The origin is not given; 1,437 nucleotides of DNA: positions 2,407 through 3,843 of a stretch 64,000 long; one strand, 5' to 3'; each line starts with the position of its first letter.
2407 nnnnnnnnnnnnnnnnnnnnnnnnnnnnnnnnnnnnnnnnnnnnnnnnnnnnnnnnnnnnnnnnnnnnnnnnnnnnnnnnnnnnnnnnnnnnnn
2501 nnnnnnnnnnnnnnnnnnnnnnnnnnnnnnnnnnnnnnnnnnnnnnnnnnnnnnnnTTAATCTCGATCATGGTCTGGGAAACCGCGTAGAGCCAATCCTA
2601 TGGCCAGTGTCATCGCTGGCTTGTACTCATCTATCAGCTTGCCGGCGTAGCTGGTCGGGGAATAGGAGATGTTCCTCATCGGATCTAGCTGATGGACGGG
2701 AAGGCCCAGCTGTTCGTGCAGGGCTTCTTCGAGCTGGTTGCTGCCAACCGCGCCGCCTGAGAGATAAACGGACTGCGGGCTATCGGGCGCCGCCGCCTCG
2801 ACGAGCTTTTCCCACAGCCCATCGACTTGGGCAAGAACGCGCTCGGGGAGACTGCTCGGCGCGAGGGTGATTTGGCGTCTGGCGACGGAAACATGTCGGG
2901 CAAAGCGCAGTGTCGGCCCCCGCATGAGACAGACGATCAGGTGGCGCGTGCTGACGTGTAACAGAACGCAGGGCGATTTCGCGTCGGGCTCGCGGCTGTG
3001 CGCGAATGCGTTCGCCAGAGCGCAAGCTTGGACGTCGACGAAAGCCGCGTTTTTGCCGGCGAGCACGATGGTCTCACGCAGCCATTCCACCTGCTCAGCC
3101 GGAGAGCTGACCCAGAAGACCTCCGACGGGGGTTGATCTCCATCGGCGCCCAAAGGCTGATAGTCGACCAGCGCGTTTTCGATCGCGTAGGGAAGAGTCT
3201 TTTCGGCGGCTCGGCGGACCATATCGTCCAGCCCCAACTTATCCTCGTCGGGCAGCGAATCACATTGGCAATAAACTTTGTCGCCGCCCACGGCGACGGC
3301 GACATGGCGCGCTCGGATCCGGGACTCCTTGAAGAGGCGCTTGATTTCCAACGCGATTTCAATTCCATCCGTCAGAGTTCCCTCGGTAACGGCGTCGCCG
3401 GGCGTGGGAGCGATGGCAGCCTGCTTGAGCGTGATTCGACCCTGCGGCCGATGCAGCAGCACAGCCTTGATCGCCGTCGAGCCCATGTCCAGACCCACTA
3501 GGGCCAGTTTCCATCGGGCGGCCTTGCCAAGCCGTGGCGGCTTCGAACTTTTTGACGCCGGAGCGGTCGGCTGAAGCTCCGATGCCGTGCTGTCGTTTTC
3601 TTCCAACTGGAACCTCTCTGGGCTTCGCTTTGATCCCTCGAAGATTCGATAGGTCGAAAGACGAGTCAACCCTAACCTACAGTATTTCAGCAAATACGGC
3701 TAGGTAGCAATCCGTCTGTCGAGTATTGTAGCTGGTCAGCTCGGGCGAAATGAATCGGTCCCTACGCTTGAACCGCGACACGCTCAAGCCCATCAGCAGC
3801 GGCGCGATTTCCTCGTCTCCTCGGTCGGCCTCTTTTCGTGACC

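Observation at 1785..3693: Two-gene PilM + PilN/AMIN module with no pilO/P/Q: possible stand-alone cytoplasm-to-peptidoglycan tether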

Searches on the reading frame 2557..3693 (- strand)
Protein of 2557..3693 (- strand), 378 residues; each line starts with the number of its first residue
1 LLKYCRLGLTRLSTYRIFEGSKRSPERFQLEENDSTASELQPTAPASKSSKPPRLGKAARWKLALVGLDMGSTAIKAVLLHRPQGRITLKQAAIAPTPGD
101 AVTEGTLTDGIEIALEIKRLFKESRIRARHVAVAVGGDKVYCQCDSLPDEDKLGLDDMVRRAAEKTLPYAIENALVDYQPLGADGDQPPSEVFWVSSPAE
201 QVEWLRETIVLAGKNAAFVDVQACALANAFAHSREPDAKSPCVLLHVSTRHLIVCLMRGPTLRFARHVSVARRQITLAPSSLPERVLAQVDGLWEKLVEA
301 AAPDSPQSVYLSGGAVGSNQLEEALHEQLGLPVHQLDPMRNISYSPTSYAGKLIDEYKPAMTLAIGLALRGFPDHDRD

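Call 3: search_protein_families(library=pfam, proteins=[window:2557-3693:-], max_evalue=0.1)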
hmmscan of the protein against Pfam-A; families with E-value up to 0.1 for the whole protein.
window:2557-3693:- (378 aa): 2 families
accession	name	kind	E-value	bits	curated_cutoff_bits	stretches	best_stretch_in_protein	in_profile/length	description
PF11104.14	PilM_2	-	9.4e-27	94.3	27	2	67-234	1-170/340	Type IV pilus assembly protein PilM;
PF01869.26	BcrAD_BadFG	-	0.043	13.8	31.5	1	66-118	1-55/271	BadF/BadG/BcrA/BcrD ATPase family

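Call 4: search_protein_families(library=ncbifam, proteins=[window:2557-3693:-], max_evalue=0.1)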
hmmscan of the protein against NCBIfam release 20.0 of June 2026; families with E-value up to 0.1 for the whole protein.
window:2557-3693:- (378 aa): 2 families
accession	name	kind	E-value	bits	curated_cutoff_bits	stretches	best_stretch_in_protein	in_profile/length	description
TIGR01175.1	pilM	subfamily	1.1e-39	136.4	133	2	64-280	4-228/348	type IV pilus assembly protein PilM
NF045709.1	Amuc_1101_fam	equivalog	1.7e-25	89.9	650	2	65-276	7-213/608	Amuc_1101 family PilM-like pilus complex protein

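Call 13: find_homologous_proteins(query=window:2557-3606:-, max_evalue=0.001)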
Query window:2557-3606:- (349 aa): 56 proteins with E <= 0.001 among 8000 candidates.
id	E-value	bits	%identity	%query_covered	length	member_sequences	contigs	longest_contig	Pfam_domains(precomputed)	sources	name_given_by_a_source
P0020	7.7e-208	708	91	100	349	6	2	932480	PF11104.15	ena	-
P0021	2.7e-183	627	82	99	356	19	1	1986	PF11104.15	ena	-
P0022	8.1e-177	606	80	99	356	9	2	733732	PF11104.15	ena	-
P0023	1.2e-161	556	73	98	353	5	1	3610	PF11104.15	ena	-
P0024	1.4e-158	546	73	98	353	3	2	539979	PF11104.15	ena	-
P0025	1.7e-154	532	72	98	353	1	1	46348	PF11104.15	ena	-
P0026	2.6e-149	515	68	98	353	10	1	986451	PF11104.15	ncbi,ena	-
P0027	1.7e-147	509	66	98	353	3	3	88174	PF11104.15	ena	-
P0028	3.6e-85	304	66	63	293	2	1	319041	PF11104.15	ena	-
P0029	1.7e-83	299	46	91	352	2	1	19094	PF11104.15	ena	-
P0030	7.2e-82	293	45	91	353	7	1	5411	PF11104.15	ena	-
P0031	1.1e-81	293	45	91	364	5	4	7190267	PF11104.15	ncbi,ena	-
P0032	1.7e-81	292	69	57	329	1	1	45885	PF11104.15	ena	-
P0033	1.9e-80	289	45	91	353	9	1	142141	PF11104.15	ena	-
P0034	9.0e-80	287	44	93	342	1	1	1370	PF11104.15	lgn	-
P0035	5.9e-79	284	44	91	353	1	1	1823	PF11104.15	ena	-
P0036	6.2e-79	284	45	89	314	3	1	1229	PF11104.15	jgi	jgi:type IV pilus assembly protein PilM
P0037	7.6e-79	283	44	90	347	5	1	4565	PF11104.15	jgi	jgi:type IV pilus assembly protein PilM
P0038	1.6e-78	282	44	95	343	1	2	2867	PF11104.15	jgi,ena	-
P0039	1.9e-78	282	45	95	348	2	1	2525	PF11104.15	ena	-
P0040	3.9e-78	281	44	90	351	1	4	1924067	PF11104.15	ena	-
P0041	1.3e-76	276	45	89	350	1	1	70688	PF11104.15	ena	-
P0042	1.9e-76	276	43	95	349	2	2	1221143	PF11104.15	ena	-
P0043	2.2e-76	275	43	94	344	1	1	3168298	PF11104.15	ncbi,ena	-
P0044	5.3e-76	274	43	91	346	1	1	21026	PF11104.15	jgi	jgi:type IV pilus assembly protein PilM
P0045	1.8e-75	272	42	95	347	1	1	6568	PF11104.15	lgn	-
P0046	1.7e-74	269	42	95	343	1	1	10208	PF11104.15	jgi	jgi:type IV pilus assembly protein PilM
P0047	2.0e-74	269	43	94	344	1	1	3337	PF11104.15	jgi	jgi:type IV pilus assembly protein PilM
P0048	2.2e-74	269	42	95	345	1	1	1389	PF11104.15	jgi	jgi:type IV pilus assembly protein PilM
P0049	1.4e-73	266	45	88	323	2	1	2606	PF11104.15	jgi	jgi:type IV pilus assembly protein PilM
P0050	5.9e-73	264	40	94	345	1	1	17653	PF11104.15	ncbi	-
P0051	3.8e-67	245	43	81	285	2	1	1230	PF11104.15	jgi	jgi:Tfp pilus assembly PilM family ATPase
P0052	1.3e-66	243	40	89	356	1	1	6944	PF11104.15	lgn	-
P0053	2.7e-63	232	39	91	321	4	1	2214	PF11104.15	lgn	-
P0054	4.3e-30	123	28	88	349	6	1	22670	PF14450.13,PF11104.15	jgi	jgi:type IV pilus assembly protein PilM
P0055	3.9e-29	120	26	89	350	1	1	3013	PF06723.20,PF05134.20,PF14450.13,PF11104.15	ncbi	-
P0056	1.2e-28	118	27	88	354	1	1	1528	PF14450.13,PF11104.15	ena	-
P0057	1.0e-25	109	25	88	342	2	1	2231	PF06723.20,PF05134.20,PF14450.13,PF11104.15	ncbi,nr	ncbi:MAG TPA: type IV pilus assembly protein PilM [Thermodesulfobacteriota bacterium]|nr:type IV pil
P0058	7.7e-24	103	26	89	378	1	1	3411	PF05134.20,PF14450.13,PF11104.15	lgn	-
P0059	1.0e-22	99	26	90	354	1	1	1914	PF06723.20,PF14450.13,PF11104.15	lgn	-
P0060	7.7e-22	96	26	90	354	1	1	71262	PF06723.20,PF14450.13,PF11104.15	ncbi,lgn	ncbi:MAG: type IV pilus biogenesis protein PilM [bacterium]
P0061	8.3e-22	96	25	89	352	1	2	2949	PF06723.20,PF05134.20,PF14450.13,PF11104.15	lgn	-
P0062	1.2e-20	92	24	90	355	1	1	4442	PF06723.20,PF05134.20,PF14450.13,PF11104.15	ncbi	ncbi:MAG: type IV pilus assembly protein PilM [Nitrospiria bacterium]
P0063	2.5e-18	85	27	89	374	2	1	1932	PF06723.20,PF14450.13,PF11104.15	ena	-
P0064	3.4e-18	84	23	89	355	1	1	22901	PF14450.13,PF11104.15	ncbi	-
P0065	2.0e-16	78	25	90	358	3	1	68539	PF06723.20,PF14450.13,PF11104.15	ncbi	ncbi:MAG: type IV pilus assembly protein PilM [Smithellaceae bacterium]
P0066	2.2e-16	78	26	89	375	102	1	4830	PF14450.13,PF11104.15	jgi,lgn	jgi:type IV pilus assembly protein PilM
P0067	2.9e-16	78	26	89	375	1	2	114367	PF14450.13,PF11104.15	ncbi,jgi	ncbi:MAG: type IV pilus assembly protein PilM [Syntrophales bacterium]|jgi:type IV pilus assembly pr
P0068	2.1e-15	75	24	90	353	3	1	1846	PF14450.13,PF11104.15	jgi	jgi:type IV pilus assembly protein PilM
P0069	9.9e-15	73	25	89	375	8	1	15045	PF14450.13,PF11104.15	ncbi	ncbi:MAG: type IV pilus assembly protein PilM [Syntrophales bacterium]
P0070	1.4e-14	72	24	89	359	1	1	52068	PF06723.20,PF14450.13,PF11104.15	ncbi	-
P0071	3.2e-14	71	26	90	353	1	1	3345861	PF14450.13,PF11104.15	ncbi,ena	-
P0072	4.3e-14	71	24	90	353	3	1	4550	PF14450.13,PF11104.15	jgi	-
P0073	8.5e-14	70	27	90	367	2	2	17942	PF14450.13,PF11104.15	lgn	-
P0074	5.2e-9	54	23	87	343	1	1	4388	PF14450.13,PF11104.15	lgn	-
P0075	2.5e-4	39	22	87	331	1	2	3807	PF05134.20,PF14450.13,PF11104.15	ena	-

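Call 14: find_encoding_contigs(protein=P0031, flank=8000, max_places=3)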
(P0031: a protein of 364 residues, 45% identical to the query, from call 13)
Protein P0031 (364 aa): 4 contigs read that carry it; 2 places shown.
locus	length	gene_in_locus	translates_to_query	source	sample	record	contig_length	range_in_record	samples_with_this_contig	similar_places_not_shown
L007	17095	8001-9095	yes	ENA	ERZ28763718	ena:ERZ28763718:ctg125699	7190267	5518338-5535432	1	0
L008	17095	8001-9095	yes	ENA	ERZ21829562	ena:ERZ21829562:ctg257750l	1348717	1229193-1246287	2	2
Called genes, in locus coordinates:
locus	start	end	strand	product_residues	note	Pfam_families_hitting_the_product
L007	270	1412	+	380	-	PF00930:DPPIV_N, PF00326:Peptidase_S9, PF01738:DLH (faint)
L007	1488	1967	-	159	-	-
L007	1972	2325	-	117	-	PF12680:SnoaL_2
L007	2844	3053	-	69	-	PF00313:CSD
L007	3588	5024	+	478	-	PF00072:Response_reg, PF00158:Sigma54_activat, PF14532:Sigma54_activ_2, PF07728:AAA_5 (weak), PF25601:AAA_lid_14, PF02954:HTH_8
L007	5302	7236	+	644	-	PF00512:HisKA, PF02518:HATPase_c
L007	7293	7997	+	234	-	-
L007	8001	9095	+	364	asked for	PF11104:PilM_2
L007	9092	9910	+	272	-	PF11741:AMIN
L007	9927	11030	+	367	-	PF01321:Creatinase_N, PF00557:Peptidase_M24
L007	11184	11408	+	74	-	-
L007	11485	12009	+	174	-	PF00364:Biotin_lipoyl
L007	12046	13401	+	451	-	PF00289:Biotin_carb_N, PF02222:ATP-grasp (weak), PF02786:CPSase_L_D2, PF07478:Dala_Dala_lig_C, PF02785:Biotin_carb_C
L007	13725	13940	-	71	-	-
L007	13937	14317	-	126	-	-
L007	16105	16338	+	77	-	-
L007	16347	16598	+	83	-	PF08937:ThsB_TIR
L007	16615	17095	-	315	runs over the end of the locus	PF12760:Zn_ribbon_IS1595, PF12762:DDE_Tnp_IS1595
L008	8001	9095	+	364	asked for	PF11104:PilM_2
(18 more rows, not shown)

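Call 15: find_encoding_contigs(protein=P0043, flank=8000, max_places=2)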
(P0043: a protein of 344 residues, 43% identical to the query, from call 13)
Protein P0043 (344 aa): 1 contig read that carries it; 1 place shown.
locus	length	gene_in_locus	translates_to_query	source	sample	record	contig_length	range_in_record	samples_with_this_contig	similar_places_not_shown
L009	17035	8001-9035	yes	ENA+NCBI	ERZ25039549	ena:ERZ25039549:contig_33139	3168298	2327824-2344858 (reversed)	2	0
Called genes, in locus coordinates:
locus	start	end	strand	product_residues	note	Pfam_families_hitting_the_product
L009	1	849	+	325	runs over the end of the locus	PF01073:3Beta_HSD, PF01370:Epimerase, PF05368:NmrA (faint), PF07993:NAD_binding_4 (faint), PF13460:NAD_binding_10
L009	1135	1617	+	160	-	PF00210:Ferritin, PF02915:Rubrerythrin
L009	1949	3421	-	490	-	PF02789:Peptidase_M17_N, PF00883:Peptidase_M17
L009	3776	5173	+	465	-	PF00072:Response_reg, PF00158:Sigma54_activat, PF14532:Sigma54_activ_2, PF07724:AAA_2 (weak), PF07728:AAA_5 (weak), PF25601:AAA_lid_14, PF02954:HTH_8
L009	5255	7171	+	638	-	PF00512:HisKA, PF02518:HATPase_c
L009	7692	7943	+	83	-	-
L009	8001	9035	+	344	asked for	PF11104:PilM_2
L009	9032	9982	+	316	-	PF11741:AMIN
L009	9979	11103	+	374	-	PF01321:Creatinase_N, PF00557:Peptidase_M24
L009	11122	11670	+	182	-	PF00364:Biotin_lipoyl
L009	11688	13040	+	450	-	PF00289:Biotin_carb_N, PF02655:ATP-grasp_3 (weak), PF02222:ATP-grasp, PF02786:CPSase_L_D2, PF07478:Dala_Dala_lig_C, PF02785:Biotin_carb_C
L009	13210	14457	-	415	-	PF00202:Aminotran_3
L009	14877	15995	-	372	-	PF04055:Radical_SAM, PF19288:CofH_C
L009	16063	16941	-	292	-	PF01040:UbiA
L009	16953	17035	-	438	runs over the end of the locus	PF00364:Biotin_lipoyl, PF02817:E3_binding, PF00198:2-oxoacid_dh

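Call 16: list_cluster_members(proteins=[P0031, P0043, P0050, P0018, P0002, P0026, P0071, P0055, P0064, P0070])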
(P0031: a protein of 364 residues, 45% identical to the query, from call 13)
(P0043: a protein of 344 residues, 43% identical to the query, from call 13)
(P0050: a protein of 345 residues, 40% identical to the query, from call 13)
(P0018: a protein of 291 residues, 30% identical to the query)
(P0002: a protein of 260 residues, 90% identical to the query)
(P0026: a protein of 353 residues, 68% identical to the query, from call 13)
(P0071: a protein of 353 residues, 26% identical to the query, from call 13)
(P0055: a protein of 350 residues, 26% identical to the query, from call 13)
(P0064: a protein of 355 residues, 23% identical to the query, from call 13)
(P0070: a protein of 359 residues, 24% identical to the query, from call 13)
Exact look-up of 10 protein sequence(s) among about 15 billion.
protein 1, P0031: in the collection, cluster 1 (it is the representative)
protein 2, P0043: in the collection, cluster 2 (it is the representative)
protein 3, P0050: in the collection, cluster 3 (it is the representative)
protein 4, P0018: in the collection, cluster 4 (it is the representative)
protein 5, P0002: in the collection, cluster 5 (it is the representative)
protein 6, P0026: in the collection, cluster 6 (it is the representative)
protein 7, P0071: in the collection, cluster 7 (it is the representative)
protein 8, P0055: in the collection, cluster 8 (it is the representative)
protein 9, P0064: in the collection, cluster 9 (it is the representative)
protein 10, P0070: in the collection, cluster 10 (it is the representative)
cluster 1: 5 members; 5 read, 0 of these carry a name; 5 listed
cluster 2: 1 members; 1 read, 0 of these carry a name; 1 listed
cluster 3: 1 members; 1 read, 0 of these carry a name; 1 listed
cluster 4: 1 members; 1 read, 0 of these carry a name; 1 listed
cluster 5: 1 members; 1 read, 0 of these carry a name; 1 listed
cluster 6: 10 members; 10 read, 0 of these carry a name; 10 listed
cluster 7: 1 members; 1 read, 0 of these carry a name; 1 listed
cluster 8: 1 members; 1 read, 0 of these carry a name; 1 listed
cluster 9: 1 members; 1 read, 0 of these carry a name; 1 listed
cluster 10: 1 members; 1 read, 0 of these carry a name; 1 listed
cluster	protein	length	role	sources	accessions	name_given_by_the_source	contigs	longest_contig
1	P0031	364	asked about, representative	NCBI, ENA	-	-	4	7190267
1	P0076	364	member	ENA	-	-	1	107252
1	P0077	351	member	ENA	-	-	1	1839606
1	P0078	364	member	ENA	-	-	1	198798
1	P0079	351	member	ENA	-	-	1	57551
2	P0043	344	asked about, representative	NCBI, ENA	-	-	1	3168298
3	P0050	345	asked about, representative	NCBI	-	-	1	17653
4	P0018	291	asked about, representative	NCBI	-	-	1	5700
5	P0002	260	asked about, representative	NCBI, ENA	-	-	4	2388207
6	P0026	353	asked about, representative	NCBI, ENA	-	-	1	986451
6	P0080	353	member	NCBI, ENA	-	-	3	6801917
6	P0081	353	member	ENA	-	-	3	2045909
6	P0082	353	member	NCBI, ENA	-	-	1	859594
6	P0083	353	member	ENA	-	-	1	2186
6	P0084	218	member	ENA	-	-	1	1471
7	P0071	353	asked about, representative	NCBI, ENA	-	-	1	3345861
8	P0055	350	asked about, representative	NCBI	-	-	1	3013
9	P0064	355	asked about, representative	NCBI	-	-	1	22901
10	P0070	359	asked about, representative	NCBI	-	-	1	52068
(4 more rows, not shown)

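Call 20: search_solved_structures(query=window:2557-3606:-, max_evalue=0.01, show_alignments=2)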
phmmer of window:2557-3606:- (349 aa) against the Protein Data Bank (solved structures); distinct sequences matched with E-value up to 0.01: 4.
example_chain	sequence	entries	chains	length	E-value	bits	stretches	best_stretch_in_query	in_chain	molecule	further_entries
3jc8_Ma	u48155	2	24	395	1e-25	93.9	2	29-247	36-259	Type IV pilus biogenesis protein PilM | PilM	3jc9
5eou_A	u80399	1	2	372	4e-21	78.8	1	33-202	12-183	Type 4 fimbrial biogenesis protein PilM,Type 4 fimbrial biogenesis protein PilN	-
5eox_A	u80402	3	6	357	7.1e-21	78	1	33-202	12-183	Type 4 fimbrial biogenesis protein PilM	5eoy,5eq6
2ych_A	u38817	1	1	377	7.1e-18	68.2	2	30-247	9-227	COMPETENCE PROTEIN PILM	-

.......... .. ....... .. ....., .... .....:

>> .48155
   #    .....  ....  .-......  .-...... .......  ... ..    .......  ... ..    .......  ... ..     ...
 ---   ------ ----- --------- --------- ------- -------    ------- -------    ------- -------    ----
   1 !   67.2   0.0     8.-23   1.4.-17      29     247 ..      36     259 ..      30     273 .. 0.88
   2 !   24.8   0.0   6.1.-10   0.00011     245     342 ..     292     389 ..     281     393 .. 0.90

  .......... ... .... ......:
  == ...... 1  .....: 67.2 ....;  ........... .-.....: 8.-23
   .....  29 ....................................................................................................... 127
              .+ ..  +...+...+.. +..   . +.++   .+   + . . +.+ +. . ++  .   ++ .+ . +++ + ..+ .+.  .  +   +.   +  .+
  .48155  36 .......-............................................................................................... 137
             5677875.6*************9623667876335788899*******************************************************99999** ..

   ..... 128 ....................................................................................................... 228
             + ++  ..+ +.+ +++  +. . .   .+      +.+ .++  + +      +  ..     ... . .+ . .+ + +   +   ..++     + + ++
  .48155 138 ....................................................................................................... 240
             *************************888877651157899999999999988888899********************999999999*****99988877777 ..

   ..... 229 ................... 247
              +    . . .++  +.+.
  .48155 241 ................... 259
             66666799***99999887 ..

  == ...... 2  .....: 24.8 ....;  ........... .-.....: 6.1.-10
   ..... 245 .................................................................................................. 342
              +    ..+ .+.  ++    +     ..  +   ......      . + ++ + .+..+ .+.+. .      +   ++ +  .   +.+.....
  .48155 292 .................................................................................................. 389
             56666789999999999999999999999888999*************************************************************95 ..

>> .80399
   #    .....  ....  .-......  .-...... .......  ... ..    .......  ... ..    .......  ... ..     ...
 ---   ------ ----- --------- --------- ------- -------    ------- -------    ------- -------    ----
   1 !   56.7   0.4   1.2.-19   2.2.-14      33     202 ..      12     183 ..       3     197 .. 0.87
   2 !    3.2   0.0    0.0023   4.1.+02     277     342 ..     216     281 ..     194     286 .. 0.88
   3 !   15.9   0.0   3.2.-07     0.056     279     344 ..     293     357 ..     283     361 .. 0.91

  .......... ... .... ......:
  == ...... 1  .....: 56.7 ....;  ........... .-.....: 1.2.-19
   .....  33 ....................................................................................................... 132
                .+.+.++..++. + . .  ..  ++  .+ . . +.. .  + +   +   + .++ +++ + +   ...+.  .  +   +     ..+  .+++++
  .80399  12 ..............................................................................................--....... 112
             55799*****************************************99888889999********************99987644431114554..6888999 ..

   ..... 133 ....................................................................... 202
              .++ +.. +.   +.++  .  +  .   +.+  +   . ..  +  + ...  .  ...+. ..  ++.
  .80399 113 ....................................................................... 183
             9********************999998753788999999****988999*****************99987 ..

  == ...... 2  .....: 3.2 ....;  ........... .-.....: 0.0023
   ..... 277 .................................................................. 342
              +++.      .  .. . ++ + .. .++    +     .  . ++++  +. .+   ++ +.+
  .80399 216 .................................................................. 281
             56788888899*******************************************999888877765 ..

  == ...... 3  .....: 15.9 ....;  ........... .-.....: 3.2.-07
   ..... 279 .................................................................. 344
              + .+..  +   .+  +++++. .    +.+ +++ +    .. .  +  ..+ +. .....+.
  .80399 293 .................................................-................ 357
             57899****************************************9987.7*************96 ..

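Call 44: find_encoding_contigs(protein=P0071, flank=10000, max_places=1)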
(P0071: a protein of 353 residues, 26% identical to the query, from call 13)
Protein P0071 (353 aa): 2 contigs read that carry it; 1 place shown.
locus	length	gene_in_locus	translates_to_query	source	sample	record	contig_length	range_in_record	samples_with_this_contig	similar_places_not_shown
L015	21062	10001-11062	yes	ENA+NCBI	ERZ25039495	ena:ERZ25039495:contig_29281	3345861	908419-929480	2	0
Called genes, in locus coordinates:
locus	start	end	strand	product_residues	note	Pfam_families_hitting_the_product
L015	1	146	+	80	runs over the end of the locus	PF13484:Fer4_16 (faint), PF12797:Fer4_2 (faint), PF12837:Fer4_6 (faint), PF13237:Fer4_10 (weak), PF14697:Fer4_21, PF00037:Fer4 (weak), PF12838:Fer4_7, PF13187:Fer4_9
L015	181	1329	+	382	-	PF01855:POR_N, PF02780:Transketolase_C (weak), PF17147:PFOR_II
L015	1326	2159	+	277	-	PF02775:TPP_enzyme_C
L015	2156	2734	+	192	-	PF01558:POR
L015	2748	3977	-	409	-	PF07884:VKOR, PF13462:Thioredoxin_4, PF01323:DSBA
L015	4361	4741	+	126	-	PF07963:N_methyl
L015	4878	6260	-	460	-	PF00072:Response_reg, PF00158:Sigma54_activat, PF14532:Sigma54_activ_2, PF00004:AAA (faint), PF07728:AAA_5 (weak), PF25601:AAA_lid_14, PF02954:HTH_8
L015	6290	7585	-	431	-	PF07969:Amidohydro_3, PF01979:Amidohydro_1, PF12890:DHOase, PF07969:Amidohydro_3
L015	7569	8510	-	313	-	PF02729:OTCace_N, PF00185:OTCace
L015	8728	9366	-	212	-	PF10502:Peptidase_S26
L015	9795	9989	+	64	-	PF12844:HTH_19 (weak), PF13560:HTH_31, PF13443:HTH_26 (weak), PF01381:HTH_3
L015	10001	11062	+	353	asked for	PF11104:PilM_2, PF14450:FtsA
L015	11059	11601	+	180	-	PF05137:PilN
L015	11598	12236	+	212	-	PF04350:PilO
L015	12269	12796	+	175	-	PF04351:PilP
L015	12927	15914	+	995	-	PF11741:AMIN (weak), PF07660:STN (weak), PF21305:type_II_gspD_N0, PF03958:Secretin_N (weak), PF00263:Secretin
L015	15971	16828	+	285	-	PF00691:OmpA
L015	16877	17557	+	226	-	-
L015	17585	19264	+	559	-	PF02369:Big_1, PF05345:He_PIG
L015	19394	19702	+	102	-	-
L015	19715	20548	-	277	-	PF00483:NTP_transferase, PF01128:IspD (weak), PF12804:NTP_transf_3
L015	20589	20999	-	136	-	PF03061:4HBT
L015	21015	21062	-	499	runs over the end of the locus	PF00291:PALP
